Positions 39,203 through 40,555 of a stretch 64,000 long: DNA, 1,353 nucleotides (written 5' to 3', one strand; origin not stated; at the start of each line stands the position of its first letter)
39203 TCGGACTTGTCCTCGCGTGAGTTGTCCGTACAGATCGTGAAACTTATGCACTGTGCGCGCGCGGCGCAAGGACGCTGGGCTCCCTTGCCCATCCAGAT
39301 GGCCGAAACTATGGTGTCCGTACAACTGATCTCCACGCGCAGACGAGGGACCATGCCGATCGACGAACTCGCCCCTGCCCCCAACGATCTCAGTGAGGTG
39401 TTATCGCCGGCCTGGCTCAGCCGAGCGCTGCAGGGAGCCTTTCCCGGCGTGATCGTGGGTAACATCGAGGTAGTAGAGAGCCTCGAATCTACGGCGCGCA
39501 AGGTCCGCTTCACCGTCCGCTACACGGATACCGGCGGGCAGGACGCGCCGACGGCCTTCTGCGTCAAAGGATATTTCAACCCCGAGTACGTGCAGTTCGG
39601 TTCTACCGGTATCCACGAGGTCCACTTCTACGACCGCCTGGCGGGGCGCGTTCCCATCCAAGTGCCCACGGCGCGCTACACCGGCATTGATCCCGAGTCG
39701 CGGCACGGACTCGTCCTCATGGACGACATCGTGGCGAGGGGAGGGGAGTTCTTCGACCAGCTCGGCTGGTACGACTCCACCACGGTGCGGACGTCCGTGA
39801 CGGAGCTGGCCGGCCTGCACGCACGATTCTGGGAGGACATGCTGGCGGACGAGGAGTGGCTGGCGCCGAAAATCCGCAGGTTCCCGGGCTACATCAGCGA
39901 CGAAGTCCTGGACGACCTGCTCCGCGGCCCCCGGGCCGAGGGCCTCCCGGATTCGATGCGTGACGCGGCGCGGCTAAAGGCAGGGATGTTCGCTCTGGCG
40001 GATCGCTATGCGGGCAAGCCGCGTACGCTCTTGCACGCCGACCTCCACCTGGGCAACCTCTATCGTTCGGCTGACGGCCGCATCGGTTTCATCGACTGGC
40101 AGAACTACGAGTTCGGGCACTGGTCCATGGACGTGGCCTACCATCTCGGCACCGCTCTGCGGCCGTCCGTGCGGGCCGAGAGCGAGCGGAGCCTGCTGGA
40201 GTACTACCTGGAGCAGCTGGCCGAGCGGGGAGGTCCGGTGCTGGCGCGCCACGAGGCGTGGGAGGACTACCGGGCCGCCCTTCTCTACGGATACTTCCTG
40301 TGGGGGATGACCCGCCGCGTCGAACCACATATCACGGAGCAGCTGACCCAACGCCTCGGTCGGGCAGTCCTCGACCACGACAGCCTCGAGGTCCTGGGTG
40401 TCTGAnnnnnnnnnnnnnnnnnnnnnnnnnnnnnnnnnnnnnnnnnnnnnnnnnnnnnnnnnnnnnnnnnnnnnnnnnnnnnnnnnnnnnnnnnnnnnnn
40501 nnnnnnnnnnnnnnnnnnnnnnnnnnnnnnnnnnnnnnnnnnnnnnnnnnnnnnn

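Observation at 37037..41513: APH-type kinase pair divergently paired with a heteromeric-looking ACAD pair: possible hydroxyacyl-CoA phosphorylation/elimination route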

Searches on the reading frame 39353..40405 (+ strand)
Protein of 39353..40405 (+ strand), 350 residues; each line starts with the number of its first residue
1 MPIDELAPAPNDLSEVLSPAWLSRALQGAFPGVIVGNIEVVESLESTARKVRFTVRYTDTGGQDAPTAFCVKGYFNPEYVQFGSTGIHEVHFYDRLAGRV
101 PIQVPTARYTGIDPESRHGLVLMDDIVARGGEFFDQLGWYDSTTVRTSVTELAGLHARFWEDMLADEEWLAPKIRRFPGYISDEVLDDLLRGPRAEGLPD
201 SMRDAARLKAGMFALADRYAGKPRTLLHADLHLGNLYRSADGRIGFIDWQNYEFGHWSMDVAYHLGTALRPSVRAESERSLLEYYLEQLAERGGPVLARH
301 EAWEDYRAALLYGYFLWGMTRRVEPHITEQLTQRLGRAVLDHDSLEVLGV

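Call 8: search_protein_families(library=pfam, proteins=[window:39353-40405:+], max_evalue=0.01)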
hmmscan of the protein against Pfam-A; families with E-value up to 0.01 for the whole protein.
window:39353-40405:+ (350 aa): 2 families
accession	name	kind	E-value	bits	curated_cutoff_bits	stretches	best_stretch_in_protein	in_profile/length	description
PF01636.29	APH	-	7.9e-12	45.9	23.2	1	175-286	121-226/239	Phosphotransferase enzyme family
PF02958.26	EcKL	-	2.3e-10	40.7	22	1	212-291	203-287/294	Ecdysteroid kinase-like family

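Call 9: search_protein_families(library=ncbifam, proteins=[window:39353-40405:+], max_evalue=0.01)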
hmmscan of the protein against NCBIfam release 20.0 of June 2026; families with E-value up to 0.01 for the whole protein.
window:39353-40405:+ (350 aa): 4 families
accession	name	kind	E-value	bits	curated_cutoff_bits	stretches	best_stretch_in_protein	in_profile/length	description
TIGR01767.2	MTRK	equivalog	0.0014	17.8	275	1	201-266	203-267/401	S-methyl-5-thioribose kinase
NF045698.1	MurGlcNAcKinAmgK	equivalog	0.0017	17.7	500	1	223-307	215-297/360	N-acetylmuramate/N-acetylglucosamine kinase AmgK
TIGR02721.1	ycfN_thiK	equivalog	0.0058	15.8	299.45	1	224-287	146-203/256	thiamine kinase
NF038156.1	lant_syn_V_LxmK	equivalog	0.006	15.7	315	1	202-275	169-241/347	class V lanthionine synthetase subunit LxmK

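Call 10: search_solved_structures(query=window:39353-40405:+, max_evalue=0.01)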
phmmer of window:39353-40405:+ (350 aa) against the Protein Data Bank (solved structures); distinct sequences matched with E-value up to 0.01: 0.

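Call 18: find_homologous_proteins(query=window:39353-40405:+, max_evalue=0.00001)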
Query window:39353-40405:+ (350 aa): 90 proteins with E <= 0.00001 among 8000 candidates.
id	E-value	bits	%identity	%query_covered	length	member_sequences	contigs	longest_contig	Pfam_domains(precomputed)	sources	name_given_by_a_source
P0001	1.7e-237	806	100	100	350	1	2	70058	PF02958.27,PF01636.30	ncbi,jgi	ncbi:MAG: aminoglycoside phosphotransferase family protein [Acidimicrobiales bacterium]|jgi:hypothet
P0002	6.7e-235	797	98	100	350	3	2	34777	PF02958.27,PF01636.30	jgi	jgi:hypothetical protein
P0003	1.9e-224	763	95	100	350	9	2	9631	PF02958.27,PF01636.30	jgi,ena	jgi:hypothetical protein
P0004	8.3e-209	711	88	100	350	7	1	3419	PF02958.27,PF01636.30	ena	-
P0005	1.4e-205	701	87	100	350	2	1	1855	PF02958.27,PF01636.30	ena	-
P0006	1.6e-203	694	85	100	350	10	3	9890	PF02958.27,PF01636.30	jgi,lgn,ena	jgi:hypothetical protein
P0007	2.1e-200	684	85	100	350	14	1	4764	PF02958.27,PF01636.30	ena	-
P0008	1.8e-199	680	84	100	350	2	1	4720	PF02958.27,PF01636.30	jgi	jgi:phosphotransferase family enzyme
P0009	1.2e-198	678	83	100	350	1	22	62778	PF02958.27,PF01636.30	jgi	jgi:hypothetical protein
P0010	3.0e-170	584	72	100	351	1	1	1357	PF02958.27,PF01636.30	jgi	jgi:hypothetical protein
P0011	3.1e-165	568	71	100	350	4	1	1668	PF02958.27,PF01636.30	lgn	-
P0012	8.5e-165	566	70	100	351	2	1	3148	PF02958.27,PF01636.30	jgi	-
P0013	3.9e-163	561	69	100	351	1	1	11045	PF02958.27,PF01636.30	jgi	jgi:hypothetical protein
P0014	1.1e-161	556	68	100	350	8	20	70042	PF02958.27,PF01636.30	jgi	jgi:hypothetical protein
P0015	9.6e-161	553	70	100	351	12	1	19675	PF02958.27,PF01636.30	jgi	jgi:hypothetical protein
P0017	2.1e-158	545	68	100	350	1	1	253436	PF02958.27,PF01636.30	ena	-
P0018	1.1e-156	540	67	100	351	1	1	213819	PF02958.27,PF01636.30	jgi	jgi:thiamine kinase-like enzyme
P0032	1.5e-85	306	45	99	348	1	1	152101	PF02958.27,PF01636.30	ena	-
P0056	4.6e-70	255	42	99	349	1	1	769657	PF02958.27,PF01636.30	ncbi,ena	-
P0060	1.5e-67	246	40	99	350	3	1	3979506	PF07914.18,PF02958.27,PF01636.30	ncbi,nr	ncbi:hypothetical protein JI59_12590 [Novosphingobium pentaromativorans US6-1]|nr:hypothetical prote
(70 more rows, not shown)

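Call 19: find_encoding_contigs(protein=P0060, flank=8000, max_places=1)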
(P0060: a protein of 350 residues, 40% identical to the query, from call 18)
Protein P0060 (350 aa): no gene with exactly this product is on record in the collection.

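Call 20: find_encoding_contigs(protein=P0056, flank=8000, max_places=1)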
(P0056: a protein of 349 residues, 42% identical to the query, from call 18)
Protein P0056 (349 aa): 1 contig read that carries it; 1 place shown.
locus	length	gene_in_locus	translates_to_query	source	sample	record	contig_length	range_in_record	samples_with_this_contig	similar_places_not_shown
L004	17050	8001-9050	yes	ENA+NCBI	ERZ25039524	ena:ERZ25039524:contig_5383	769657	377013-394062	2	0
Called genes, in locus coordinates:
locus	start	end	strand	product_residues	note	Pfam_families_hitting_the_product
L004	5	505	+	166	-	PF12172:zf-ChsH2, PF01796:OB_ChsH2_C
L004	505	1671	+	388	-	PF22691:Thiolase_C_1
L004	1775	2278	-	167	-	-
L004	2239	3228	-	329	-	PF13450:NAD_binding_8, PF13738:Pyr_redox_3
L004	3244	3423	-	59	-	-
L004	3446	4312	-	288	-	PF00296:Bac_luciferase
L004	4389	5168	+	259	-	PF00106:adh_short, PF08659:KR (weak), PF13561:adh_short_C2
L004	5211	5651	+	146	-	PF04075:F420H2_quin_red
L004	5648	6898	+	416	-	PF00067:p450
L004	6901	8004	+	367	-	PF01636:APH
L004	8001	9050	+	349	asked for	PF02958:EcKL, PF01636:APH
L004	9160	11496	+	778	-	PF00990:GGDEF, PF00563:EAL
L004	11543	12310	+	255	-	PF23441:SDR, PF00106:adh_short, PF08659:KR, PF13561:adh_short_C2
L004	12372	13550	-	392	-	PF13191:AAA_16, PF13401:AAA_22 (faint)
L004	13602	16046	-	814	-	PF02515:CoA_transf_3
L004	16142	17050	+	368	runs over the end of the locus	PF08240:ADH_N, PF16912:Glu_dehyd_C (weak), PF00107:ADH_zinc_N, PF13602:ADH_zinc_N_2 (weak)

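Call 21: find_encoding_contigs(protein=P0018, flank=8000, max_places=1)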
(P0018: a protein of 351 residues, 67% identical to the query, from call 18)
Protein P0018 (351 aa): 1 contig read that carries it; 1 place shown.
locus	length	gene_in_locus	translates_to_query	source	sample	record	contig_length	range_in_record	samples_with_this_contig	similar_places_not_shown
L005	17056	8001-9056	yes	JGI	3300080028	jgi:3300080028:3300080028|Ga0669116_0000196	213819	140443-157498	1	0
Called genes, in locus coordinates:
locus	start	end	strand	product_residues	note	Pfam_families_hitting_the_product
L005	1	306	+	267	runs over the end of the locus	PF00378:ECH_1, PF16113:ECH_2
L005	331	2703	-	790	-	PF01315:Ald_Xan_dh_C, PF02738:MoCoBD_1, PF20256:MoCoBD_2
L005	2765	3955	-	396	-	PF00067:p450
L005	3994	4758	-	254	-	PF00392:GntR, PF07729:FCD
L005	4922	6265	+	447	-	PF00355:Rieske, PF00848:Ring_hydroxyl_A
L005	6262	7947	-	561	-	PF00890:FAD_binding_2, PF12831:FAD_oxidored (faint)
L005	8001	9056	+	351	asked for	PF01636:APH, PF02958:EcKL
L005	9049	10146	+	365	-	PF01636:APH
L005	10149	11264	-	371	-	PF10094:DUF2332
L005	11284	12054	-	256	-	PF00106:adh_short, PF08659:KR, PF13561:adh_short_C2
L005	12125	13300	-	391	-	PF02771:Acyl-CoA_dh_N, PF02770:Acyl-CoA_dh_M, PF00441:Acyl-CoA_dh_1, PF08028:Acyl-CoA_dh_2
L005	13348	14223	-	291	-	PF00441:Acyl-CoA_dh_1, PF08028:Acyl-CoA_dh_2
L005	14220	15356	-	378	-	PF02771:Acyl-CoA_dh_N, PF02770:Acyl-CoA_dh_M, PF00441:Acyl-CoA_dh_1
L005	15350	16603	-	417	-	PF02770:Acyl-CoA_dh_M, PF00441:Acyl-CoA_dh_1, PF08028:Acyl-CoA_dh_2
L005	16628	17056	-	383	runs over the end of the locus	PF02771:Acyl-CoA_dh_N, PF02770:Acyl-CoA_dh_M, PF00441:Acyl-CoA_dh_1, PF08028:Acyl-CoA_dh_2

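Call 30: find_related_loci(query=A2, collection=genome_contigs, flank=10000)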
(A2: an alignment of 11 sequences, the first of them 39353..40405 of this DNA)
Query A2 (350 aa) in genome_contigs; peptide patterns used: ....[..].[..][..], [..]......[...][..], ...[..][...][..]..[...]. (x = any residue, [..] = any of these).
122 stretches matched a pattern; 92 encode a relative of the query (tblastn E <= 1e-3); the best 80 are kept; 80 distinct loci.
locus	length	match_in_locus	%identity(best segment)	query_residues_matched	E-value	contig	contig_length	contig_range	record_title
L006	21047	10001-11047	45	2-350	3e-88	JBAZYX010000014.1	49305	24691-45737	MAG: Acidimicrobiia bacterium isolate SO_2017_GW1_92 NODE_3526_length_49305_cov_1.406828_OW334_2017, whole genome shotgu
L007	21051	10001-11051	63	1-350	1e-126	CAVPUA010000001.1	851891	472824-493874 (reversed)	MAG: uncultured Actinomycetes bacterium isolate MFD09671.bin.2.21 genome assembly, contig: contig_19303, whole genome sh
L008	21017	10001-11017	44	8-350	1e-81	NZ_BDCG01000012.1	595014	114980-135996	Nocardia flavorosea NBRC 108225, whole genome shotgun sequence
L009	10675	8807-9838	45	7-350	2e-81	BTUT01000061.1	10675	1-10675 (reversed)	MAG: Acidimicrobiia bacterium AMX-MBFR-46 DNA, sequence061, whole genome shotgun sequence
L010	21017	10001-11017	44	8-350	2e-81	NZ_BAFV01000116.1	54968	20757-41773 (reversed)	Nocardia carnea NBRC 14403, whole genome shotgun sequence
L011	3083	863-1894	44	6-350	4e-81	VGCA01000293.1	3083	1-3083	MAG: Actinomycetota bacterium isolate K_Offshore_80m_m2_056 K_Offshore_80m_m2_056_Ga0194132_10052041, whole genome shotg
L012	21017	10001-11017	44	8-350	5e-80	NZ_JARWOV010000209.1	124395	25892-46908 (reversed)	Nocardia carnea strain 760185008 760185008.N.carnea_ctg_0209, whole genome shotgun sequence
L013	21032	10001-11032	44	6-350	3e-79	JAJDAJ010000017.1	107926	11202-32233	MAG: Deltaproteobacteria bacterium isolate OFTM108 OFTM108_16, whole genome shotgun sequence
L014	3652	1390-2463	42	7-350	7e-79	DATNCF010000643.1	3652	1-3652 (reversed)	MAG TPA_asm: Burkholderiales bacterium isolate SMAG_U11207 k141_4772809, whole genome shotgun sequence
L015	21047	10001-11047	41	3-350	3e-78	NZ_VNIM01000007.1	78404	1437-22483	Sphingomonas solaris strain R4DWN NODE_7_length_78404_cov_8.71859, whole genome shotgun sequence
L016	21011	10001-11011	45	8-350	5e-78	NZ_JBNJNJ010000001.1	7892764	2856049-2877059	Nocardia sp. CA-290969 MDNA_WGS_341_1, whole genome shotgun sequence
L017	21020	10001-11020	44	8-350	5e-77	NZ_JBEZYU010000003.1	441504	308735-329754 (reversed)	Nocardia sp. NPDC024068 NPDC024068_294_C11.ctg-0003, whole genome shotgun sequence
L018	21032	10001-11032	39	8-350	1e-76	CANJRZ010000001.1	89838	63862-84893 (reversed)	MAG: Sphingomonadaceae bacterium isolate RH-23may17-555 genome assembly, contig: RH-23may17-C1760, whole genome shotgun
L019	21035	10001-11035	40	9-350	7e-77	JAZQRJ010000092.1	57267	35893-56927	MAG: Novosphingobium sp. isolate T1900045231_TH20190001.MAGScoT_cleanbin_000010 SGB_5409_k141_565569, whole genome shotg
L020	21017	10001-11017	43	8-350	2e-76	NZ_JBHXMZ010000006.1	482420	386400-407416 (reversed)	Nocardia sp. NPDC058499 NPDC058499_327_F9.ctg-0006, whole genome shotgun sequence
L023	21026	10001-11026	40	8-349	1e-75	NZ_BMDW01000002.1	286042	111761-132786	Sphingomonas psychrolutea strain CGMCC 1.10106 sequence02, whole genome shotgun sequence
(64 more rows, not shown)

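Call 40: find_encoding_contigs(protein=P0009, flank=10000, max_places=1)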
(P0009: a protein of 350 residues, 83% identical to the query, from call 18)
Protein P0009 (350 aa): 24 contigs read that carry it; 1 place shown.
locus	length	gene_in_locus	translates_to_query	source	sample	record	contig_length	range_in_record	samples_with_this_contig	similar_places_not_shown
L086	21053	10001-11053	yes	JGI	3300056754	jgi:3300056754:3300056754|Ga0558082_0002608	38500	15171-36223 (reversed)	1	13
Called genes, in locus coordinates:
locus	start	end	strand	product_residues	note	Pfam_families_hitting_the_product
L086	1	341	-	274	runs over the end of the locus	PF00106:adh_short, PF08659:KR (weak), PF13561:adh_short_C2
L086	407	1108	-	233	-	-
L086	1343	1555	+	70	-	-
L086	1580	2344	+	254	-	PF03551:PadR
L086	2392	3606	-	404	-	PF02515:CoA_transf_3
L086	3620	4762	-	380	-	PF02515:CoA_transf_3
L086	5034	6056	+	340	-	-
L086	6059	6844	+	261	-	PF00106:adh_short, PF01370:Epimerase (weak), PF08659:KR, PF13561:adh_short_C2, PF23441:SDR (faint)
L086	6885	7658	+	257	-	PF00106:adh_short, PF08659:KR (weak), PF13561:adh_short_C2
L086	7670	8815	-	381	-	PF02770:Acyl-CoA_dh_M, PF00441:Acyl-CoA_dh_1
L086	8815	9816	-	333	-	PF02771:Acyl-CoA_dh_N (weak), PF00441:Acyl-CoA_dh_1, PF08028:Acyl-CoA_dh_2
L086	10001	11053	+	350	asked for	PF01636:APH, PF02958:EcKL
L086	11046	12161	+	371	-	PF01636:APH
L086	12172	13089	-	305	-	PF00378:ECH_1, PF16113:ECH_2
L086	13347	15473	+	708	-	PF13380:CoA_binding_2, PF13607:Succ_CoA_lig, PF13549:ATP-grasp_5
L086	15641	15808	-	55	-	-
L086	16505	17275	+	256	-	PF00378:ECH_1, PF16113:ECH_2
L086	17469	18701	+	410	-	PF13458:Peripla_BP_6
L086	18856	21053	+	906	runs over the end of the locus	PF02653:BPD_transp_2, PF00005:ABC_tran, PF13304:AAA_21 (faint), PF12399:BCA_ABC_TP_C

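Call 41: find_encoding_contigs(protein=P0017, flank=10000, max_places=1)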
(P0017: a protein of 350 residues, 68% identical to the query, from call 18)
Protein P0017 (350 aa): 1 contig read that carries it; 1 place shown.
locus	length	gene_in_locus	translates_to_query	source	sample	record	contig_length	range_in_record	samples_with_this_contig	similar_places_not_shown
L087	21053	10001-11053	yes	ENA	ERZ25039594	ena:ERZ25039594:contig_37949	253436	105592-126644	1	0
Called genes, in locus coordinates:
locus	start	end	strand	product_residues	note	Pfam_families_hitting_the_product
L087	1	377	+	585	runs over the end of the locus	PF00378:ECH_1, PF00106:adh_short, PF13561:adh_short_C2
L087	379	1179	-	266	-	PF00378:ECH_1, PF16113:ECH_2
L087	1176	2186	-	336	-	PF00296:Bac_luciferase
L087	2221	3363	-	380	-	PF02771:Acyl-CoA_dh_N, PF02770:Acyl-CoA_dh_M, PF00441:Acyl-CoA_dh_1, PF08028:Acyl-CoA_dh_2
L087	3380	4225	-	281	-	PF22622:MFE-2_hydrat-2_N, PF13452:FAS1_DH_region (faint), PF01575:MaoC_dehydratas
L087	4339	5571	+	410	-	PF02771:Acyl-CoA_dh_N (weak), PF02770:Acyl-CoA_dh_M, PF00441:Acyl-CoA_dh_1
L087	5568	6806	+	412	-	PF02771:Acyl-CoA_dh_N (weak), PF02770:Acyl-CoA_dh_M, PF00441:Acyl-CoA_dh_1, PF08028:Acyl-CoA_dh_2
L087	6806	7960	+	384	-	PF02771:Acyl-CoA_dh_N, PF02770:Acyl-CoA_dh_M, PF00441:Acyl-CoA_dh_1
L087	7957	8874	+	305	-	PF00441:Acyl-CoA_dh_1, PF08028:Acyl-CoA_dh_2 (weak)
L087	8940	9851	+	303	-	PF02515:CoA_transf_3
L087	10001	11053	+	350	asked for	PF01636:APH, PF02958:EcKL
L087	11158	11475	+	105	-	-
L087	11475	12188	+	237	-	PF01636:APH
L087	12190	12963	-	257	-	PF00106:adh_short, PF13561:adh_short_C2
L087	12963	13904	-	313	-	PF00378:ECH_1, PF16113:ECH_2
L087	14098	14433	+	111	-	PF00108:Thiolase_N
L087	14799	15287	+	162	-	PF02803:Thiolase_C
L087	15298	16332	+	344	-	PF00441:Acyl-CoA_dh_1, PF08028:Acyl-CoA_dh_2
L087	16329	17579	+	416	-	PF02771:Acyl-CoA_dh_N, PF02770:Acyl-CoA_dh_M, PF00441:Acyl-CoA_dh_1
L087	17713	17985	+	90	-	-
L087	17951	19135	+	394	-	PF10009:DUF2252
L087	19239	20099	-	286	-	PF02737:3HCDH_N, PF00725:3HCDH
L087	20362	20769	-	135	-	PF01642:MM_CoA_mutase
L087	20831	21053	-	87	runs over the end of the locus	PF01642:MM_CoA_mutase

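Call 42: find_encoding_contigs(protein=P0032, flank=8000, max_places=1)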
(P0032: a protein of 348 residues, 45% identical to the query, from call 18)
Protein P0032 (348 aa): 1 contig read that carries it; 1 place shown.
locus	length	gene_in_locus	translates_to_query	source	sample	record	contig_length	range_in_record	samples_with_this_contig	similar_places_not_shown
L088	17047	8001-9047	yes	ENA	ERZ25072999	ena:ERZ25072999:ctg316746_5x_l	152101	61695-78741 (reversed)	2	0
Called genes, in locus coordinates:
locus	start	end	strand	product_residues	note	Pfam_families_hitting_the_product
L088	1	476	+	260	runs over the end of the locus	-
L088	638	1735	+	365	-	PF04909:Amidohydro_2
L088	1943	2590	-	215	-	PF00300:His_Phos_1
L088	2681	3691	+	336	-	PF00296:Bac_luciferase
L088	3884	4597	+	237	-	PF00106:adh_short, PF08659:KR (weak), PF13561:adh_short_C2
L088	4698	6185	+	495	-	PF00171:Aldedh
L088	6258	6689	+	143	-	PF04075:F420H2_quin_red, PF01243:PNPOx_N (weak)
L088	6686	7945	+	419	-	PF00067:p450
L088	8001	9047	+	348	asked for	PF01636:APH, PF02958:EcKL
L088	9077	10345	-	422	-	PF07690:MFS_1, PF13347:MFS_2, PF00083:Sugar_tr (weak), PF07690:MFS_1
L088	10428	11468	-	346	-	-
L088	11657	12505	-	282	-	-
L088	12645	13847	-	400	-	PF13483:Lactamase_B_3, PF12706:Lactamase_B_2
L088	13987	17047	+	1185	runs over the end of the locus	-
